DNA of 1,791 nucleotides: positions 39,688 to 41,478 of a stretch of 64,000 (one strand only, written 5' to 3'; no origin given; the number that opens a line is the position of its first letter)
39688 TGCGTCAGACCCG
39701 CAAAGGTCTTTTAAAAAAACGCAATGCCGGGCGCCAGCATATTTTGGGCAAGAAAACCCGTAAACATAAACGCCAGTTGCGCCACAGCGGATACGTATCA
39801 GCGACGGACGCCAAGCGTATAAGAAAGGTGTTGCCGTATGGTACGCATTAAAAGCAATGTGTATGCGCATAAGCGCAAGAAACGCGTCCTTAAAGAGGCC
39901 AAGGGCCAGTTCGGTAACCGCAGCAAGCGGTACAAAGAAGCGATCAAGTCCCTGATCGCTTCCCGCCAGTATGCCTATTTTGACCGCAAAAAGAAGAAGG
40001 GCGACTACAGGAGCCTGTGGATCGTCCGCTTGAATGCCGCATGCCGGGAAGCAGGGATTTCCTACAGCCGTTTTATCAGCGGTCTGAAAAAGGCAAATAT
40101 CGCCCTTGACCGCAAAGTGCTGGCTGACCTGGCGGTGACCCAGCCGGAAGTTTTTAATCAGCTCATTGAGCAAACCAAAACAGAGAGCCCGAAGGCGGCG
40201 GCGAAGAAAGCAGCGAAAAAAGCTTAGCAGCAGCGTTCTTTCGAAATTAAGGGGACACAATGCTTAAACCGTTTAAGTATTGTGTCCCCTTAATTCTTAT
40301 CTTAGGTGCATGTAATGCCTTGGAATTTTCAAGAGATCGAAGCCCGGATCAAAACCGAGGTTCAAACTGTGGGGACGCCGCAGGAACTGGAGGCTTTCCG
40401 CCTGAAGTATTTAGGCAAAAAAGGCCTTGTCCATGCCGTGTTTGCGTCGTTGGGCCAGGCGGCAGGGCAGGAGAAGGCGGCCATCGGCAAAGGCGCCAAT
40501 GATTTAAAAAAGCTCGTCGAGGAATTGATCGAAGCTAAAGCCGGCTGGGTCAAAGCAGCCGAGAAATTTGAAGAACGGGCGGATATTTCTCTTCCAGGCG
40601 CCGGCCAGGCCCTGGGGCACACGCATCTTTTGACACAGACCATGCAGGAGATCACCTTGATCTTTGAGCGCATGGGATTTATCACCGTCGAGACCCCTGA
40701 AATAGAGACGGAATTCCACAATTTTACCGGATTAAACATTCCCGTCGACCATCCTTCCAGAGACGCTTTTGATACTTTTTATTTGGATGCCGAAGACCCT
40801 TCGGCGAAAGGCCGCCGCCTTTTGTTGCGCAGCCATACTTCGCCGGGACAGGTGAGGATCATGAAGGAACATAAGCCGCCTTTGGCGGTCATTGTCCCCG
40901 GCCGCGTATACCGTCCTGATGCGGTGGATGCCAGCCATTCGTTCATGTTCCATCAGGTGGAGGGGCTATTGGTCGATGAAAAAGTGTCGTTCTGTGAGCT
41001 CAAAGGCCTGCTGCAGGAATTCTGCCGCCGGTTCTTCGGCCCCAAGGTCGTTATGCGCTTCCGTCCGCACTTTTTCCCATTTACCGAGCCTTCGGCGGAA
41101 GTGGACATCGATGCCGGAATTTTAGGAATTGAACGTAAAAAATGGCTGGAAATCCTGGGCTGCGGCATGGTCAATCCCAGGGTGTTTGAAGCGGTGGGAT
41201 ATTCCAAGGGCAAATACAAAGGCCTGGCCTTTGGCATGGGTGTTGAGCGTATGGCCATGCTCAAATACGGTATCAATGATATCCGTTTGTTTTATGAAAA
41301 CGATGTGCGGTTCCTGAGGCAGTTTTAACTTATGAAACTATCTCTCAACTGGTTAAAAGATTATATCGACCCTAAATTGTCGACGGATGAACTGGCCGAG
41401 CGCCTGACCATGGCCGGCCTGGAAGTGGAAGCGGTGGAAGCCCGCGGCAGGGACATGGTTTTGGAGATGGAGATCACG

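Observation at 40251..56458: Recurrent palindrome family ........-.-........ at four intergenic sites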

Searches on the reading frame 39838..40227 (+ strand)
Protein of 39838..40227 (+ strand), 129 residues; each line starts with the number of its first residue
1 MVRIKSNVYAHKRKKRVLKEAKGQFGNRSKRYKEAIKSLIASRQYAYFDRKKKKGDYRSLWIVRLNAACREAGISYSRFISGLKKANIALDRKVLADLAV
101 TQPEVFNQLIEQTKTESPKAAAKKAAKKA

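Call 14: search_protein_families(library=pfam, proteins=[window:39838-40227:+])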
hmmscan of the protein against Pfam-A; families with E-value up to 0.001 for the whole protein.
window:39838-40227:+ (129 aa): 1 family
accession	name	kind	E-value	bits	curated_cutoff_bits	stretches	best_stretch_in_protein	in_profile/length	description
PF00453.23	Ribosomal_L20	-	4.6e-40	136.5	30.8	1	3-109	1-107/107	Ribosomal protein L20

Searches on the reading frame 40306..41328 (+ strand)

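Call 14: search_protein_families(library=pfam, proteins=[window:40306-41328:+])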
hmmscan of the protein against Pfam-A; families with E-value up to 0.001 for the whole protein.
window:40306-41328:+ (340 aa): 2 families
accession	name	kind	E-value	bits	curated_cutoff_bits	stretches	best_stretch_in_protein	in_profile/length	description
PF01409.25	tRNA-synt_2d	-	2.5e-96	322.3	19.8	1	92-340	2-246/246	tRNA synthetases class II core domain (F)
PF02912.23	Phe_tRNA-synt_N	-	2.2e-15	56.8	22.3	1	24-87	2-65/69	Aminoacyl tRNA synthetase class II, N-terminal domain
